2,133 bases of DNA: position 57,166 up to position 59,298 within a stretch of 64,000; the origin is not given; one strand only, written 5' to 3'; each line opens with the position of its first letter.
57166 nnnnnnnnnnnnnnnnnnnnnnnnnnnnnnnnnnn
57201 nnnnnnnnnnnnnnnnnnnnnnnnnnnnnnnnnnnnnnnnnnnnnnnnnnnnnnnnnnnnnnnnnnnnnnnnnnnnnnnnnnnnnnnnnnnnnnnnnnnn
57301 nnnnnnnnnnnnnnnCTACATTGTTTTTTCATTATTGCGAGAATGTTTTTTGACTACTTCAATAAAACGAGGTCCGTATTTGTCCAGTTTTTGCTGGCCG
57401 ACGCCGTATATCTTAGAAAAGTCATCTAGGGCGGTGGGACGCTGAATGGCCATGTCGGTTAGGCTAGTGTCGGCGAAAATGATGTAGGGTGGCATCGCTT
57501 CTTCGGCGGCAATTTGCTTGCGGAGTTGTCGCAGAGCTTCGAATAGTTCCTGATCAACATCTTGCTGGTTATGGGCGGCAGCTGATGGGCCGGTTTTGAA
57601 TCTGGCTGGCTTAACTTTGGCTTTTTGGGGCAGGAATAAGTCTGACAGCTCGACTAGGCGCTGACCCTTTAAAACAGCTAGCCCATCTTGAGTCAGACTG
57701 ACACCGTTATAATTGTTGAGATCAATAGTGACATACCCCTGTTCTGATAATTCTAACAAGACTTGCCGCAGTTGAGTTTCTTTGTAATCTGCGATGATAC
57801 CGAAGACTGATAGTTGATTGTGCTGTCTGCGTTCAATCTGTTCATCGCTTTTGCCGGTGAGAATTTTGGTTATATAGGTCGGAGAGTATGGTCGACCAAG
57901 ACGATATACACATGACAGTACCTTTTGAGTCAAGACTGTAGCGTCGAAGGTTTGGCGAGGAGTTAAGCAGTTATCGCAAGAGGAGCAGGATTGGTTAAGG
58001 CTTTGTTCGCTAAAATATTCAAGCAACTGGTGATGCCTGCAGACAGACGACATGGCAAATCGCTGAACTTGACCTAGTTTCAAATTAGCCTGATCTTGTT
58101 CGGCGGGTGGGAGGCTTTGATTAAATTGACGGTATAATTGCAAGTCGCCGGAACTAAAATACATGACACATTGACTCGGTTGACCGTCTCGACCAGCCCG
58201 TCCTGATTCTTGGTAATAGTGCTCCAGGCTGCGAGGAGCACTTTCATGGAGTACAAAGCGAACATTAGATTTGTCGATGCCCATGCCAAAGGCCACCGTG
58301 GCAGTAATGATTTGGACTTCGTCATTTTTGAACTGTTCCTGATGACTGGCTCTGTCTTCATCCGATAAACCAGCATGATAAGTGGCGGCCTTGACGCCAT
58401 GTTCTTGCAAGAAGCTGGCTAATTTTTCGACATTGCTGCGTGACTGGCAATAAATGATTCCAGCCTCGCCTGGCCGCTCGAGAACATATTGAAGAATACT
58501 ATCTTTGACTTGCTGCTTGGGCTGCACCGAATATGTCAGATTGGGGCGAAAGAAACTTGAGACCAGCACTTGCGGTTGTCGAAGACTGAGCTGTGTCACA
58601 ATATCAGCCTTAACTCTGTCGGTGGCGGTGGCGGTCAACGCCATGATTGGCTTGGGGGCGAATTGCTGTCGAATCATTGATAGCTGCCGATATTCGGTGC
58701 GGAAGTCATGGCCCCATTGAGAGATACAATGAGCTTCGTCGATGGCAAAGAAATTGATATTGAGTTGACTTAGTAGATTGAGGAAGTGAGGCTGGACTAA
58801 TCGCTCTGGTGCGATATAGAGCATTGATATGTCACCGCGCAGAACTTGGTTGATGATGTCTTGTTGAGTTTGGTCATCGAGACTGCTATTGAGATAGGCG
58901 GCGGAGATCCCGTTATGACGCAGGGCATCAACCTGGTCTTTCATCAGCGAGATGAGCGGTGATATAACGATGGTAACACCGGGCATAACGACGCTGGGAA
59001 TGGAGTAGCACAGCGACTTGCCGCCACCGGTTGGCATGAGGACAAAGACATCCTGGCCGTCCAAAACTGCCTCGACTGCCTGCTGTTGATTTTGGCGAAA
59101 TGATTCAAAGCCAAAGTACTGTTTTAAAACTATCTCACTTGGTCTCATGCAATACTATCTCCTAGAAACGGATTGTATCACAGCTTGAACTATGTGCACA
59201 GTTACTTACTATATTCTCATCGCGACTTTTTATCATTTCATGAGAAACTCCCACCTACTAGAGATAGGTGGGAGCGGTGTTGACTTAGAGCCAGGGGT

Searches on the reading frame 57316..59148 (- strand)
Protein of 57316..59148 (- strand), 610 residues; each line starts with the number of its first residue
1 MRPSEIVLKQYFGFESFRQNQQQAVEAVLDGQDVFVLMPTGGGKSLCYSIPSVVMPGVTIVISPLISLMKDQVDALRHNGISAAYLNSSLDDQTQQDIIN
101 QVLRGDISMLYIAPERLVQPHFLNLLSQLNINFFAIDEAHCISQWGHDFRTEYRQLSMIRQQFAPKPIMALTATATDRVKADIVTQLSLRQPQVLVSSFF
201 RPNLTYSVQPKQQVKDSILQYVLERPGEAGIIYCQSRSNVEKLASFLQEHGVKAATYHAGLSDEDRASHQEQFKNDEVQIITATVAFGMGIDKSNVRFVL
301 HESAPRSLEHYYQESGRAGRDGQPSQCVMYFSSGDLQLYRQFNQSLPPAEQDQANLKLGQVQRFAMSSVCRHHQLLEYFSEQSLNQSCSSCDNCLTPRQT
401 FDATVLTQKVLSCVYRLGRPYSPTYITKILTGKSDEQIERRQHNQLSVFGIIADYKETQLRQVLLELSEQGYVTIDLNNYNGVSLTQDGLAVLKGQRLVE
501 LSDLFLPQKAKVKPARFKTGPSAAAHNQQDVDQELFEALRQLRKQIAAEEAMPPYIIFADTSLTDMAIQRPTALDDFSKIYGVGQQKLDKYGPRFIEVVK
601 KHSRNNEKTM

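Call 5: search_protein_families(library=pfam, proteins=[window:57316-59148:-], max_evalue=0.1)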
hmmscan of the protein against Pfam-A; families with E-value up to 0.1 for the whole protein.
window:57316-59148:- (610 aa): 6 families
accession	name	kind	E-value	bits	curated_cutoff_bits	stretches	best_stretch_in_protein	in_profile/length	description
PF00270.35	DEAD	-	2.1e-27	96.3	26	1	19-179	2-164/167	DEAD/DEAH box helicase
PF09382.16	RQC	-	5.3e-27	94.3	23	1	397-502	1-106/114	RQC domain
PF00271.37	Helicase_C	-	7.8e-24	84.5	23.5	1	218-322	6-110/110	Helicase conserved C-terminal domain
PF00570.28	HRDC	-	1.5e-21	76.6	23.8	1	533-599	2-68/68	HRDC domain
PF16124.10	RecQ_Zn_bind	-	1.8e-11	45.1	25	1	334-395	2-66/66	RecQ zinc-binding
PF04851.21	ResIII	-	1e-05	26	22.5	1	17-175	4-162/164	Type III restriction enzyme, res subunit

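Call 6: search_protein_families(library=padloc, proteins=[window:57316-59148:-], max_evalue=0.1)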
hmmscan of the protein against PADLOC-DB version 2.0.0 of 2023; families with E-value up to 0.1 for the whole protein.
window:57316-59148:- (610 aa): 53 families (the best 25 are shown)
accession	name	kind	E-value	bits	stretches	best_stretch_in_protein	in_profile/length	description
PDLC02861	DpdF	-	1.9e-222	737.9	1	6-606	18-610/611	DpdF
PDLC02864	DpdF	-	1e-204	679.8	1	6-601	12-609/610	DpdF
PDLC02870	DpdF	-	2.5e-137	456.6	2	7-354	4-352/534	DpdF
PDLC03928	PsyrT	-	3.8e-105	350.7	1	5-352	9-366/689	-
PDLC02865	DpdF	-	1.6e-93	312.4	2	7-344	750-1093/1499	DpdF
PDLC02859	DpdF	-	7.3e-57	191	1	10-334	94-428/545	DpdF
PDLC01089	C3a193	-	1.2e-52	177.4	1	30-342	266-603/983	poss. alt. Cas3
PDLC02868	DpdF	-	5.2e-52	174.8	2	10-190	332-520/1078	DpdF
PDLC02855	DpdF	-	9.2e-51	171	1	19-344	142-492/825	DpdF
PDLC02872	DpdF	-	5.8e-48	162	1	7-344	147-518/859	DpdF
PDLC02863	DpdF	-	3.7e-47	159.3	3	180-337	2-160/488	DpdF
PDLC02867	DpdF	-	4.5e-33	112.6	1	4-338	120-485/855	DpdF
PDLC02857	DpdF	-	1.8e-31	107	1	21-340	183-547/911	DpdF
PDLC02862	DpdF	-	1.3e-26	90.8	1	19-335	120-467/811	DpdF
PDLC02503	BrxHI|BrxHII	-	7e-26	88.7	1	11-329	19-351/698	BrxHI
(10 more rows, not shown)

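Call 12: find_related_loci(query=window:57316-59148:-, collection=genome_contigs, flank=6000)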
Query window:57316-59148:- (610 aa) in genome_contigs; peptide patterns used: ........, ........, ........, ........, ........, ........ (x = any residue, [..] = any of these).
114 stretches matched a pattern; 15 encode a relative of the query (tblastn E <= 1e-3); 15 distinct loci.
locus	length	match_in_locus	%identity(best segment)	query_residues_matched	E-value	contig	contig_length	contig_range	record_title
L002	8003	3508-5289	47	5-602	1e-171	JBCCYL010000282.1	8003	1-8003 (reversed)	MAG: Cyanobacteria bacterium P01_F01_bin.150 k141_34189_length_8003_cov_48.8341, whole genome shotgun sequence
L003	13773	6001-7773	45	8-602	1e-169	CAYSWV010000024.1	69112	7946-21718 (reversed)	MAG TPA_asm: uncultured bacterium isolate SRP128890_co1_206 genome assembly, contig: NODE_655_length_69112_cov_8.853208,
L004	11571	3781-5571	46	1-602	4e-168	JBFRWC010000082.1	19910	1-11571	MAG: Leptolyngbyaceae cyanobacterium isolate coassembly_bin.63 coaB63_c_000004277773, whole genome shotgun sequence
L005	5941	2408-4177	46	8-602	4e-169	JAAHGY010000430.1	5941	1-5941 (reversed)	MAG: Cyanothece sp. SIO2G6 2G6_NODE_430, whole genome shotgun sequence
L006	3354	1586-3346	45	1-592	4e-170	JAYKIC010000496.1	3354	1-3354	MAG: Leptolyngbyaceae cyanobacterium isolate 318773 NODE_33830524, whole genome shotgun sequence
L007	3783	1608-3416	42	7-609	3e-163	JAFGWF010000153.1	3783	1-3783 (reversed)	MAG: Bacteroidales bacterium isolate ZodW_Metabat.232 k87_6094710, whole genome shotgun sequence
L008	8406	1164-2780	40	3-544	3e-135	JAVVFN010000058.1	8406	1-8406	MAG: Methanomicrobiaceae archaeon isolate TamC13-48 NODE_58_length_8406_cov_3.359467, whole genome shotgun sequence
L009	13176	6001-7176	44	7-394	1e-108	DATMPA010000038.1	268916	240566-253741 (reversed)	MAG TPA_asm: Candidatus Sulfotelmatobacter sp. isolate SMAG_U12890 k141_3312544, whole genome shotgun sequence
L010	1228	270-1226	47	1-320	1e-106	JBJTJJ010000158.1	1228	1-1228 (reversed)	MAG: Sediminibacterium sp. isolate samp_4311_concoct_388 samp_4311_511394, whole genome shotgun sequence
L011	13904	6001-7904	38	8-602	1e-93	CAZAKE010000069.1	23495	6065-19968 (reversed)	MAG TPA_asm: uncultured Spirochaetales bacterium isolate binchicken_co8_353 genome assembly, contig: NODE_3264_length_23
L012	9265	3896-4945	42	1-351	2e-87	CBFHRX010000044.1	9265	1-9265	MAG: Flavobacteriaceae bacterium isolate AGTU_65_bin_3_indper genome assembly, contig: AGTU_65_bin_3_indper_c48, whole g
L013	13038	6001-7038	41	1-347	2e-85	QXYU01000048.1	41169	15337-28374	MAG: Flavobacteriaceae bacterium isolate NorthSea_HE361-13_B17 BWM10_Refined_4_48, whole genome shotgun sequence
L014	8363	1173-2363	38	1-385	2e-85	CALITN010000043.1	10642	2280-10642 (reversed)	MAG: uncultured Flavobacteriaceae bacterium isolate S1_Bin_Bin_243_1 genome assembly, contig: c_000001648489, whole geno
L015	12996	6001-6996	41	7-338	1e-81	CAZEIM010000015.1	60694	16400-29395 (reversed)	MAG TPA_asm: uncultured Flavobacteriales bacterium isolate SRP290908_co2_162 genome assembly, contig: NODE_555_length_60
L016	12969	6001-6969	44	7-329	2e-85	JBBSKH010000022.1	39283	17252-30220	MAG: Chitinophagales bacterium isolate LS4_metabat2.285 LS4_metabat2.285_K_1257368_L_39283_cov_22.2246, whole genome sho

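Call 25: find_homologous_proteins(query=window:57316-59148:-, max_evalue=1e-100)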
Query window:57316-59148:- (610 aa): 7976 proteins with E <= 1e-100 among 8000 candidates; the best 120 are listed.
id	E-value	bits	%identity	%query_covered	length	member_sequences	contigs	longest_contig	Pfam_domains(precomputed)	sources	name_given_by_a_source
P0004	0.0e+0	1367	100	100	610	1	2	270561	PF09382.18,PF00270.36,PF00570.29,PF16124.11,PF00271.38,PF04851.22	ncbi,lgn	-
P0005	1.5e-290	983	69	100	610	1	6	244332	PF09382.18,PF00270.36,PF00570.29,PF16124.11,PF00271.38,PF04851.22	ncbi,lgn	-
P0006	4.4e-267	905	64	98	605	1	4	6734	PF09382.18,PF00270.36,PF00570.29,PF16124.11,PF00271.38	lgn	-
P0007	1.7e-264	897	64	99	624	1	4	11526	PF09382.18,PF00270.36,PF00570.29,PF16124.11,PF00271.38,PF04851.22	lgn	-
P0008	4.1e-263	892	65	98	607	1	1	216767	PF09382.18,PF00270.36,PF00570.29,PF16124.11,PF00271.38,PF04851.22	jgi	jgi:ATP-dependent DNA helicase RecQ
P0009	1.8e-249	847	62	99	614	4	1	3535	PF09382.18,PF00270.36,PF00570.29,PF16124.11,PF00271.38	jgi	jgi:ATP-dependent DNA helicase RecQ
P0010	1.7e-222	758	55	99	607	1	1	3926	PF09382.18,PF00270.36,PF00570.29,PF16124.11,PF00271.38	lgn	-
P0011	1.3e-196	673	51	98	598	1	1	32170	PF09382.18,PF00270.36,PF00570.29,PF16124.11,PF00271.38,PF04851.22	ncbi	-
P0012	2.3e-195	669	52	99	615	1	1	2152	PF09382.18,PF00270.36,PF00570.29,PF16124.11,PF00271.38,PF04851.22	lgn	-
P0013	1.1e-193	663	52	98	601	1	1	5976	PF09382.18,PF00270.36,PF00570.29,PF16124.11,PF00271.38,PF04851.22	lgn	-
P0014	1.2e-193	663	51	98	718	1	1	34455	PF09382.18,PF00270.36,PF00570.29,PF16124.11,PF14493.13,PF00271.38,PF04851.22,PF11408.14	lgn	-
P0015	2.8e-193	662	52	98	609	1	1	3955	PF09382.18,PF00270.36,PF00570.29,PF16124.11,PF00271.38,PF04851.22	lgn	-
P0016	9.7e-193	660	50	99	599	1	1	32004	PF09382.18,PF00270.36,PF00570.29,PF16124.11,PF00271.38,PF04851.22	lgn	-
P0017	4.0e-192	658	50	97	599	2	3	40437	PF09382.18,PF00270.36,PF00570.29,PF16124.11,PF00271.38,PF04851.22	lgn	-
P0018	6.1e-192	657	51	98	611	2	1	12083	PF09382.18,PF00270.36,PF00570.29,PF16124.11,PF00271.38,PF04851.22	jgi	jgi:ATP-dependent DNA helicase RecQ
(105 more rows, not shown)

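Call 26: find_encoding_contigs(protein=P0005, flank=10000, max_places=3)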
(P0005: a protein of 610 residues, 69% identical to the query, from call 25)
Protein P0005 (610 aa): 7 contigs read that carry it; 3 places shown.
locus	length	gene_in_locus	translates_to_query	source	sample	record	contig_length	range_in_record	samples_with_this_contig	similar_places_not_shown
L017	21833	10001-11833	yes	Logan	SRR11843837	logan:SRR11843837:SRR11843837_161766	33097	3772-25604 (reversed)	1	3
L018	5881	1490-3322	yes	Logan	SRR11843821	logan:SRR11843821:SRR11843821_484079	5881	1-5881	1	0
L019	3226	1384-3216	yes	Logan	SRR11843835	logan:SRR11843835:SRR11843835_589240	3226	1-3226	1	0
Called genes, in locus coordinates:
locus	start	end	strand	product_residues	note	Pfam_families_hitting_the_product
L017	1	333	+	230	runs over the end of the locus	-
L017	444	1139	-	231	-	PF01522:Polysacc_deac_1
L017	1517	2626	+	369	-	PF00535:Glycos_transf_2, PF13506:Glyco_transf_21 (faint), PF13641:Glyco_tranf_2_3, PF13632:Glyco_trans_2_3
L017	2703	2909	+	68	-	-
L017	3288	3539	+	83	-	-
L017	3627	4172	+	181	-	-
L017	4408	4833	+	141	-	PF00293:NUDIX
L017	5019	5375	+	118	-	-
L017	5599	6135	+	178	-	-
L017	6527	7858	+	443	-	PF09903:DUF2130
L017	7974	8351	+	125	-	-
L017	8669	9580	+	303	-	PF01545:Cation_efflux, PF16916:ZT_dimer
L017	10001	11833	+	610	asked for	PF00270:DEAD, PF04851:ResIII (weak), PF00271:Helicase_C, PF16124:RecQ_Zn_bind, PF09382:RQC, PF00570:HRDC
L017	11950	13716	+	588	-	PF00664:ABC_membrane, PF00005:ABC_tran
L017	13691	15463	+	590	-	PF00664:ABC_membrane, PF02463:SMC_N (faint), PF00005:ABC_tran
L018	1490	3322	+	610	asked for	PF00270:DEAD, PF04851:ResIII (weak), PF00271:Helicase_C, PF16124:RecQ_Zn_bind, PF09382:RQC, PF00570:HRDC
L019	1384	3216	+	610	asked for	PF00270:DEAD, PF04851:ResIII (weak), PF00271:Helicase_C, PF16124:RecQ_Zn_bind, PF09382:RQC, PF00570:HRDC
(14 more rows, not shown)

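Call 27: find_encoding_contigs(protein=P0008, flank=10000, max_places=3)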
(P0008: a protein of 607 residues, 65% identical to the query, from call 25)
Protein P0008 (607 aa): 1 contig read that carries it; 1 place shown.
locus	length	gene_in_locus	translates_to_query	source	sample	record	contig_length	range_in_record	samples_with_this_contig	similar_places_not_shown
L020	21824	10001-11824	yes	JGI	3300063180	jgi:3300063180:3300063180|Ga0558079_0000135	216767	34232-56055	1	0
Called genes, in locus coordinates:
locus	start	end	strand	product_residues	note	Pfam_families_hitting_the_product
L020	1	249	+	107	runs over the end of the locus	-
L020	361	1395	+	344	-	PF07549:Sec_GG (weak), PF02355:SecD_SecF_C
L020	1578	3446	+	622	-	PF01368:DHH, PF02272:DHHA1, PF17768:RecJ_OB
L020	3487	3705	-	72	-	-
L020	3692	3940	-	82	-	-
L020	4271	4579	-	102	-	-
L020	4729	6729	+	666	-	PF13328:HD_4, PF01966:HD, PF04607:RelA_SpoT, PF02824:TGS, PF28438:RelA_RIS, PF13291:ACT_4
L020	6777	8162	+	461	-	PF01336:tRNA_anti-codon, PF00152:tRNA-synt_2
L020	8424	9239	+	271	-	PF01551:Peptidase_M23 (faint)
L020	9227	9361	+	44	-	-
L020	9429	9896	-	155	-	-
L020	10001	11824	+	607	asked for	PF00270:DEAD, PF04851:ResIII (weak), PF00271:Helicase_C, PF16124:RecQ_Zn_bind, PF09382:RQC, PF00570:HRDC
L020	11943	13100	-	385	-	-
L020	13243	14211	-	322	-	-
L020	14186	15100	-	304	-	PF00891:Methyltransf_2 (weak), PF13489:Methyltransf_23, PF01209:Ubie_methyltran, PF13847:Methyltransf_31, PF08241:Methyltransf_11, PF08242:Methyltransf_12, PF13649:Methyltransf_25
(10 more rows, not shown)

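Call 29: find_encoding_contigs(protein=P0007, flank=10000, max_places=3)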
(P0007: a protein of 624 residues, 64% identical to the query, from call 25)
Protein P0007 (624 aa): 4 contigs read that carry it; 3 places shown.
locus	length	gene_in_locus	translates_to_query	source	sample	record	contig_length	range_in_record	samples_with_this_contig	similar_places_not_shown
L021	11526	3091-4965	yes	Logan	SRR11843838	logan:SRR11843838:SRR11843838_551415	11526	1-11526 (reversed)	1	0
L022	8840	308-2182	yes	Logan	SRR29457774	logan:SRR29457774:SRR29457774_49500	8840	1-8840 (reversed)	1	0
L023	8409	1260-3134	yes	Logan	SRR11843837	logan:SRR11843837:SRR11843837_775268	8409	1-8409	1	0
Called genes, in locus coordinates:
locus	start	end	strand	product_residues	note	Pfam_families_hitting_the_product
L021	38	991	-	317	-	PF01545:Cation_efflux, PF16916:ZT_dimer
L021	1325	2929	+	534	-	PF00128:Alpha-amylase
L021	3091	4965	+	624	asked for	PF00270:DEAD, PF04851:ResIII (faint), PF00271:Helicase_C, PF16124:RecQ_Zn_bind, PF09382:RQC, PF00570:HRDC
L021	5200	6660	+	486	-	PF01292:Ni_hydr_CYTB, PF00174:Oxidored_molyb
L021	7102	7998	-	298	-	PF01820:Dala_Dala_lig_N, PF02655:ATP-grasp_3, PF07478:Dala_Dala_lig_C, PF13535:ATP-grasp_4 (weak)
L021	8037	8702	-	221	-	PF03167:UDG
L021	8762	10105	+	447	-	-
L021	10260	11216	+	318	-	-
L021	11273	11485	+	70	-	PF11146:DUF2905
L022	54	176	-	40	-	-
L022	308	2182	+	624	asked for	PF00270:DEAD, PF04851:ResIII (faint), PF00271:Helicase_C, PF16124:RecQ_Zn_bind, PF09382:RQC, PF00570:HRDC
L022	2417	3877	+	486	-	PF01292:Ni_hydr_CYTB, PF00174:Oxidored_molyb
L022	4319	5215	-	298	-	PF01820:Dala_Dala_lig_N, PF02655:ATP-grasp_3, PF07478:Dala_Dala_lig_C, PF13535:ATP-grasp_4 (weak)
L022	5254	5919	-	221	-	PF03167:UDG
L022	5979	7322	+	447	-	-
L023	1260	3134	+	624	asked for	PF00270:DEAD, PF04851:ResIII (faint), PF00271:Helicase_C, PF16124:RecQ_Zn_bind, PF09382:RQC, PF00570:HRDC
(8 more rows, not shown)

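Call 30: find_encoding_contigs(protein=P0006, flank=10000, max_places=3)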
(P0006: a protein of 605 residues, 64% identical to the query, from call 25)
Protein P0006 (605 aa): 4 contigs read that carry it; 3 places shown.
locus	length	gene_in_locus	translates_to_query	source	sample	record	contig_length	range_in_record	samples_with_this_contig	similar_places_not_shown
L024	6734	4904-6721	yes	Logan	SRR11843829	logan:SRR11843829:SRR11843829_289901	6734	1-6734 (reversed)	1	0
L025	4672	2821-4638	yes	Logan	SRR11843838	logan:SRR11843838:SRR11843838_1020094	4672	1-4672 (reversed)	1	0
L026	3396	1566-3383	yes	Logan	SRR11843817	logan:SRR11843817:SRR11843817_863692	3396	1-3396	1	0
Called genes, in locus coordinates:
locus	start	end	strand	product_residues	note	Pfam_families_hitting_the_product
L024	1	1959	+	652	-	?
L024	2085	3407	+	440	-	PF01336:tRNA_anti-codon, PF00152:tRNA-synt_2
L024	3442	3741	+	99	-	PF01541:GIY-YIG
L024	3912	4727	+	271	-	PF01551:Peptidase_M23 (faint)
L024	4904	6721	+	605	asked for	PF00270:DEAD, PF00271:Helicase_C, PF16124:RecQ_Zn_bind, PF09382:RQC, PF00570:HRDC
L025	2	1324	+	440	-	PF01336:tRNA_anti-codon, PF00152:tRNA-synt_2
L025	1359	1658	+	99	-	PF01541:GIY-YIG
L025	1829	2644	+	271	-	PF01551:Peptidase_M23 (faint)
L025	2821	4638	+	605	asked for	PF00270:DEAD, PF00271:Helicase_C, PF16124:RecQ_Zn_bind, PF09382:RQC, PF00570:HRDC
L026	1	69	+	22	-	?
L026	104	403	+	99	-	PF01541:GIY-YIG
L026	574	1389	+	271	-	PF01551:Peptidase_M23 (faint)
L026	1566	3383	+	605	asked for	PF00270:DEAD, PF00271:Helicase_C, PF16124:RecQ_Zn_bind, PF09382:RQC, PF00570:HRDC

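Call 61: search_protein_families(library=ncbifam, proteins=[window:57316-59148:-], max_evalue=1e-10)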
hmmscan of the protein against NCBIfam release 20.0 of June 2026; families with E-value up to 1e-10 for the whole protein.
window:57316-59148:- (610 aa): 15 families
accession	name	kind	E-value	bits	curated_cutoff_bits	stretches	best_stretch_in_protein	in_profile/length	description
TIGR01389.1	recQ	equivalog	4.2e-226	752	640.2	1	7-601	4-590/591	DNA helicase RecQ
NF008279.0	PRK11057.1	equivalog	3.4e-192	640.1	1015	1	4-607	13-607/608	ATP-dependent DNA helicase RecQ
TIGR00614.1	recQ_fam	subfamily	2.2e-158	527.9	219.8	1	7-451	2-466/470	RecQ family ATP-dependent DNA helicase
NF041063.1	DpdF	equivalog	5.7e-67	227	550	1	3-344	126-495/813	protein DpdF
NF053631.1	RNA_helic_CshA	equivalog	6.6e-19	68.1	646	1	12-344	17-354/434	degradosome RNA helicase CshA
NF008394.0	PRK11192.1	equivalog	7e-19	68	507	1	213-338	232-358/441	ATP-dependent RNA helicase SrmB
NF008744.0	PRK11776.1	equivalog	4.9e-16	58.4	524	1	11-346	21-361/460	ATP-dependent RNA helicase DbpA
NF053711.1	RNA_heli_RhlE1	exception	6.6e-16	58.1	750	1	14-337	21-354/434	RNA helicase RhlE1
TIGR03817.1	DECH_helic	hypoth_equivalog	1e-15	57.1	874.1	0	240-330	292-382/742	helicase/secretion neighborhood putative DEAH-box helicase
NF053636.1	DDHlcsCsdAPsy1082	equivalog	5.1e-14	51.7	890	1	215-332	230-348/512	DEAD/DEAH box helicase CsdA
TIGR04121.1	DEXH_lig_assoc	equivalog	2.6e-13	48.6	850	1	17-328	12-354/804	ligase-associated DNA damage response DEXH box helicase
NF007882.0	PRK10590.1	equivalog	2.8e-13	49.6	743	0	103-341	122-359/456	ATP-dependent RNA helicase RhlE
NF010338.0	PRK13767.1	equivalog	3.2e-13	48.8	849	0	227-320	285-384/877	ATP-dependent helicase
NF053710.1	RNA_heli_RhlE2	exception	3.2e-12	45.6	925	0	231-328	253-350/635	RNA helicase RhlE2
NF002340.1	PRK01297.1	equivalog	3.8e-11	42.4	564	0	219-335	240-357/372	ATP-dependent RNA helicase RhlB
